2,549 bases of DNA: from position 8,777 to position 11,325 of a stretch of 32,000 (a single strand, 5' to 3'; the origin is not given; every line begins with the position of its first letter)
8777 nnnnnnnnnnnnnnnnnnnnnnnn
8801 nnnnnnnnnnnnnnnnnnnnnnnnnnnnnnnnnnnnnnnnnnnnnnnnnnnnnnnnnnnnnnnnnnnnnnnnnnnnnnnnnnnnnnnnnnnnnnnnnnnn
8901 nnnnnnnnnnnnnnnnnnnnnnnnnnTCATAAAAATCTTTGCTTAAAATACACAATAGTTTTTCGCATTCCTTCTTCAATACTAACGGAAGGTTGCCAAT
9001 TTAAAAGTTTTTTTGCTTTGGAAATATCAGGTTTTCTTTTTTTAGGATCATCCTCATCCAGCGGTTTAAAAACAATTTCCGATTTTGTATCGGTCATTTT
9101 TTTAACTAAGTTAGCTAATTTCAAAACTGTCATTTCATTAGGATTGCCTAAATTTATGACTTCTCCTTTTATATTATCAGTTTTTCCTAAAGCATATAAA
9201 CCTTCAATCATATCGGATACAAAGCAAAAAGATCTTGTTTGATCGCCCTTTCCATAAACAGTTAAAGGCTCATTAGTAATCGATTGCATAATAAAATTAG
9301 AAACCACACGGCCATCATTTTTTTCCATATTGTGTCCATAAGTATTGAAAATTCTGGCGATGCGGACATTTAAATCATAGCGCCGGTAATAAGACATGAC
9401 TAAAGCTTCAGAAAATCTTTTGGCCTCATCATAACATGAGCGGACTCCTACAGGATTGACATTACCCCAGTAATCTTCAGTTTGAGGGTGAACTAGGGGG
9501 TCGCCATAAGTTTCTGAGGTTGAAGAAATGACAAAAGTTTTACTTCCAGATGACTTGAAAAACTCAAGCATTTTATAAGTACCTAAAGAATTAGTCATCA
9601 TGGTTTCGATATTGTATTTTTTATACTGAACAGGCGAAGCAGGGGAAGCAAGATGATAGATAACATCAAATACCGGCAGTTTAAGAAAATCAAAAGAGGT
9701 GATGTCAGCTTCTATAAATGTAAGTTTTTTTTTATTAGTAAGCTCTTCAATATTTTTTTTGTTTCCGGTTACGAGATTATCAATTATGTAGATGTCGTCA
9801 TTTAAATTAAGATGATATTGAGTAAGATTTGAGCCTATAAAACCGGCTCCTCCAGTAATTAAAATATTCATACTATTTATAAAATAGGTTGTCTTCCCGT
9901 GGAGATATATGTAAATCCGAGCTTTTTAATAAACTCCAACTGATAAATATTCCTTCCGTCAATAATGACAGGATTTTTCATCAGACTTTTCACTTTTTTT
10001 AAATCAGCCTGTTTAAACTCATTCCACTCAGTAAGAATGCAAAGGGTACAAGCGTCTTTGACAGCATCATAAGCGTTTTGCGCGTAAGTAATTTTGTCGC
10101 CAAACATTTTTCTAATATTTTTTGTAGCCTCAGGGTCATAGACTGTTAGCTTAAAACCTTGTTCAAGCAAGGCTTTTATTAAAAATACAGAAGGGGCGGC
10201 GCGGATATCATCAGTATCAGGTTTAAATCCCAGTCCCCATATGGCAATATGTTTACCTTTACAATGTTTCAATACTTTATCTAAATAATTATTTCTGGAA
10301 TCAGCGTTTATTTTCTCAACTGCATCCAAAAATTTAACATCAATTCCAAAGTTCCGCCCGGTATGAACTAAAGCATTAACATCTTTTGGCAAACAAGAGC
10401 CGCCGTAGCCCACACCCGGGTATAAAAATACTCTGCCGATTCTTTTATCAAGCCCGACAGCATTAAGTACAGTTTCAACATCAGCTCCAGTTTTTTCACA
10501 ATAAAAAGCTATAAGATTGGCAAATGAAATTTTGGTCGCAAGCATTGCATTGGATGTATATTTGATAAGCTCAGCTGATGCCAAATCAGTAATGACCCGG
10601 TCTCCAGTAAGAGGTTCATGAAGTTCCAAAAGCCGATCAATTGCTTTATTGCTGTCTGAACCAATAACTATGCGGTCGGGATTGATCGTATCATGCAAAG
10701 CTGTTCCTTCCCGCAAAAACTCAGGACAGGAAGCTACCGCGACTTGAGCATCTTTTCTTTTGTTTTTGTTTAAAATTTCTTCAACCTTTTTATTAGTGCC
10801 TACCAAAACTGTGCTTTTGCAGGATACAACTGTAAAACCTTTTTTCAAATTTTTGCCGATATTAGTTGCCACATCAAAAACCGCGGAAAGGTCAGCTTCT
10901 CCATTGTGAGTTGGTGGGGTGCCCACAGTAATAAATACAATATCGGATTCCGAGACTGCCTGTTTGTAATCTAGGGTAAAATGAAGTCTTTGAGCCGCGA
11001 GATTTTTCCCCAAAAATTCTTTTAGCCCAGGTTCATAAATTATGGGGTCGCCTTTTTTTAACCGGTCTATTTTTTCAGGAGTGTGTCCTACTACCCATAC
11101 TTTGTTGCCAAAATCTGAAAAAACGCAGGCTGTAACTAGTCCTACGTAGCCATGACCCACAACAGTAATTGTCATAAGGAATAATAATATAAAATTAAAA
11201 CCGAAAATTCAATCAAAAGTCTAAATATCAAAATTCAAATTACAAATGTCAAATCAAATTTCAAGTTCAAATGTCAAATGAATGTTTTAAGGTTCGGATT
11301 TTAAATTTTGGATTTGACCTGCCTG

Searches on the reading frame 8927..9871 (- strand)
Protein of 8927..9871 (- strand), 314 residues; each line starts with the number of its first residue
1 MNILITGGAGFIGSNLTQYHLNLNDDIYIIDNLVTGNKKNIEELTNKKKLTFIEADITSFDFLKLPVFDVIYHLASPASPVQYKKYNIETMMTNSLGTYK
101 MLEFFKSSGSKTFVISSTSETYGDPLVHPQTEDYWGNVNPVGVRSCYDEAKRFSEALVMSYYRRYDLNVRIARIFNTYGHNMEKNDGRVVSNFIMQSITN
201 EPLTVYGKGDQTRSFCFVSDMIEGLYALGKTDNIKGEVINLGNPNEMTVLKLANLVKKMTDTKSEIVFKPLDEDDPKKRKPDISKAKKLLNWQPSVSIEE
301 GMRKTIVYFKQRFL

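Call 5: search_protein_families(library=pfam, proteins=[window:8927-9871:-], max_evalue=0.01)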
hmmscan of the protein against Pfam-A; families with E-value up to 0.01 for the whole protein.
window:8927-9871:- (314 aa): 7 families
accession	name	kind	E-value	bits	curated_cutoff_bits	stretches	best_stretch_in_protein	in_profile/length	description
PF16363.11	GDP_Man_Dehyd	-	2.1e-52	179.1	27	1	4-305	1-332/332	GDP-mannose 4,6 dehydratase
PF01370.27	Epimerase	-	1.3e-46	159.5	20.9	1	3-242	1-240/240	NAD dependent epimerase/dehydratase family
PF01073.25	3Beta_HSD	-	3e-14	53.1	22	1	4-160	1-159/280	3-beta hydroxysteroid dehydrogenase/isomerase family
PF07993.18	NAD_binding_4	-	2.5e-08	33.8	20.1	1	6-180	2-210/258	Male sterility protein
PF02719.21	Polysacc_synt_2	-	2.9e-08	33.7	20.2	1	3-118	1-128/293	Polysaccharide biosynthesis protein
PF04321.23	RmlD_sub_bind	-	0.00013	21.5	27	1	1-272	1-242/287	RmlD substrate binding domain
PF00106.31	adh_short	-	0.0091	15.9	26.6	0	3-64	3-65/195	short chain dehydrogenase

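Call 6: search_protein_families(library=ncbifam, proteins=[window:8927-9871:-], max_evalue=0.01)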
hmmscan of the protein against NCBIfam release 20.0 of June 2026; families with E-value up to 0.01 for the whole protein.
window:8927-9871:- (314 aa): 24 families
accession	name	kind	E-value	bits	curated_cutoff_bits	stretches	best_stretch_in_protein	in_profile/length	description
TIGR01181.1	dTDP_gluc_dehyt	equivalog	2.6e-44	151.6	365.1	1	2-311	1-313/321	dTDP-glucose 4,6-dehydratase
TIGR04180.1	EDH_00030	hypoth_equivalog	1.5e-35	122.7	475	1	3-296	1-296/297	NAD-dependent 4,6-dehydratase LegB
TIGR01179.1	galE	equivalog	5.7e-33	114.1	262.3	1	2-302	1-318/332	UDP-glucose 4-epimerase GalE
NF007490.0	PRK10084.1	subfamily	3.8e-29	101.8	649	1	1-309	1-334/361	dTDP-glucose 4,6-dehydratase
NF005998.1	PRK08125.1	equivalog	8.9e-29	100.3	777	1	2-309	317-649/649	bifunctional UDP-4-amino-4-deoxy-L-arabinose formyltransferase/UDP-glucuronic acid oxidase ArnA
NF007582.0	PRK10217.1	equivalog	2.4e-28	99.3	698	1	2-309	3-331/355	dTDP-glucose 4,6-dehydratase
NF011728.1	PRK15181.1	equivalog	1.2e-27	96.8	760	1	3-310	18-338/348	Vi polysaccharide biosynthesis UDP-N-acetylglucosaminuronic acid C-4 epimerase TviC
NF008872.0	PRK11908.1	equivalog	8.9e-27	94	294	1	2-311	3-337/349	bifunctional UDP-4-keto-pentose/UDP-xylose synthase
TIGR02197.1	heptose_epim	equivalog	2.1e-21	76.4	274.6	1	3-306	1-310/316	ADP-glyceromanno-heptose 6-epimerase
TIGR02622.1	CDP_4_6_dhtase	equivalog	1.7e-18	66.9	278.45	1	2-312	6-333/352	CDP-glucose 4,6-dehydratase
NF007956.0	PRK10675.1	subfamily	6.3e-18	65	394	1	1-306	1-326/338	UDP-glucose 4-epimerase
NF041015.1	UDPsulfquin_syn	equivalog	3.1e-14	52.8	575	1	2-263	2-313/384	UDP-sulfoquinovose synthase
NF047922.1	GDPFucSynFcl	equivalog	3.6e-14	52.9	500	1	144-309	131-301/308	GDP-L-fucose synthase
NF043036.1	ErythonDh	equivalog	3.6e-12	46.1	325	1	1-174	1-176/321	D-erythronate dehydrogenase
NF008360.0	PRK11150.1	equivalog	5.9e-10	38.8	452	1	3-259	2-253/310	ADP-glyceromanno-heptose 6-epimerase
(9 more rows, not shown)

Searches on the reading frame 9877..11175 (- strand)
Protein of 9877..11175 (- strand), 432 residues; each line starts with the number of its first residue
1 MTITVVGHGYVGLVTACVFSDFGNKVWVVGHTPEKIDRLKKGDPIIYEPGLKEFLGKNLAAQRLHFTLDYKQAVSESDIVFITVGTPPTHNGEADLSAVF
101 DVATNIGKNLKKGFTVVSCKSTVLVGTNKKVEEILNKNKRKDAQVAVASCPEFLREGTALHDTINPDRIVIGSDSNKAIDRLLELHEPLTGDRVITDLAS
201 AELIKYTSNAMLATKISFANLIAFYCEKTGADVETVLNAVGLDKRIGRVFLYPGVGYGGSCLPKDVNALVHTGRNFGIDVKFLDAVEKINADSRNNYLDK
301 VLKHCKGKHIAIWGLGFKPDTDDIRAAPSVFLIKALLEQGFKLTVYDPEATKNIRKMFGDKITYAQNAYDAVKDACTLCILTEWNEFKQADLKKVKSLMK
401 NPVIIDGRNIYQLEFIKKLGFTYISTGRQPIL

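Call 5: search_protein_families(library=pfam, proteins=[window:9877-11175:-], max_evalue=0.01)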
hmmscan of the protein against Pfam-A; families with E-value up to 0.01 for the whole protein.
window:9877-11175:- (432 aa): 11 families
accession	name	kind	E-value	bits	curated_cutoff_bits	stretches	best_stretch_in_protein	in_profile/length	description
PF03721.20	UDPG_MGDP_dh_N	-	3.8e-59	199.8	27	1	1-182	1-184/187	UDP-glucose/GDP-mannose dehydrogenase family, NAD binding domain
PF00984.24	UDPG_MGDP_dh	-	2.2e-35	121.1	25.4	1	200-291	2-93/94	UDP-glucose/GDP-mannose dehydrogenase family, central domain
PF03720.21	UDPG_MGDP_dh_C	-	6.3e-33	113.7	30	1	311-412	1-102/103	UDP-glucose/GDP-mannose dehydrogenase family, UDP binding domain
PF01210.29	NAD_Gly3P_dh_N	-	2e-07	31.5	23.1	1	3-156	2-139/158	NAD-dependent glycerol-3-phosphate dehydrogenase N-terminus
PF03446.21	NAD_binding_2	-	2.8e-06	27.9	21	0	2-139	1-111/161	NAD binding domain of 6-phosphogluconate dehydrogenase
PF00070.33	Pyr_redox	-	4.5e-05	24.3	22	1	3-33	2-32/82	Pyridine nucleotide-disulphide oxidoreductase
PF07992.20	Pyr_redox_2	-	6.3e-05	23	26.1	0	3-34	145-176/291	Pyridine nucleotide-disulphide oxidoreductase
PF02558.23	ApbA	-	0.00063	19.8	22.2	1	3-105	1-95/150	Ketopantoate reductase PanE/ApbA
PF13241.12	NAD_binding_7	-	0.00085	20.3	22.1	0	2-85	9-70/104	Putative NAD(P)-binding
PF03807.23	F420_oxidored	-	0.0018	19.3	21.6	0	3-85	2-68/94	NADP oxidoreductase coenzyme F420-dependent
PF02737.24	3HCDH_N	-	0.0025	18.2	22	0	2-81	1-83/180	3-hydroxyacyl-CoA dehydrogenase, NAD binding domain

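Call 6: search_protein_families(library=ncbifam, proteins=[window:9877-11175:-], max_evalue=0.01)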
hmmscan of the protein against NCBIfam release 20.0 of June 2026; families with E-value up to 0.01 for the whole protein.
window:9877-11175:- (432 aa): 14 families
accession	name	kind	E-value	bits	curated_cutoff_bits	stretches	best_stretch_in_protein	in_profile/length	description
NF047673.2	TeichurnBiosyTuaD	equivalog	6.3e-145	483.6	700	1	3-429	4-432/439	UDP-glucose 6-dehydrogenase TuaD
TIGR03026.1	NDP-sugDHase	subfamily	2.5e-131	438.3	189.8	1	1-409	1-413/413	nucleotide sugar dehydrogenase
NF041297.1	UDPGDh_AglM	equivalog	4.6e-106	355.3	670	1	1-412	1-418/429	UDP-glucose 6-dehydrogenase AglM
NF040825.1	UDPMaNacDH_Arch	equivalog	5.5e-46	157.3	750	1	1-412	1-402/418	UDP-N-acetyl-D-mannosamine dehydrogenase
NF008286.0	PRK11064.1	equivalog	2.1e-44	151.8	459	1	2-398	5-410/420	UDP-N-acetyl-D-mannosamine dehydrogenase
NF011631.0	PRK15057.1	equivalog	2.1e-36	125.9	757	1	1-352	1-341/388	UDP-glucose 6-dehydrogenase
NF011729.0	PRK15182.1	equivalog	1.3e-17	63.7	592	1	2-400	8-404/425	Vi polysaccharide biosynthesis UDP-N-acetylglucosamine C-6 dehydrogenase TviB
NF000942.0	PRK00094.1-4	subfamily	1.8e-07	30.7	257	1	2-157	4-144/334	NAD(P)H-dependent glycerol-3-phosphate dehydrogenase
NF000941.0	PRK00094.1-3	equivalog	5.6e-07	29.1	423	1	2-157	3-144/336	NAD(P)H-dependent glycerol-3-phosphate dehydrogenase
NF000939.0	PRK00094.1-1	equivalog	4.1e-05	22.8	473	1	2-159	7-148/339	NAD(P)H-dependent glycerol-3-phosphate dehydrogenase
NF000940.0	PRK00094.1-2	subfamily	0.00041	20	202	1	1-183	1-162/330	NAD(P)H-dependent glycerol-3-phosphate dehydrogenase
NF000946.0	PRK00094.2-4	equivalog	0.0019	17.2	455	1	2-159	6-146/342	NAD(P)H-dependent glycerol-3-phosphate dehydrogenase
NF006083.0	PRK08229.1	equivalog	0.0026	16.8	371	1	2-110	4-97/341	2-dehydropantoate 2-reductase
TIGR01350.1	lipoamide_DH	equivalog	0.0063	15.3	408.8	0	2-34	172-204/461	dihydrolipoyl dehydrogenase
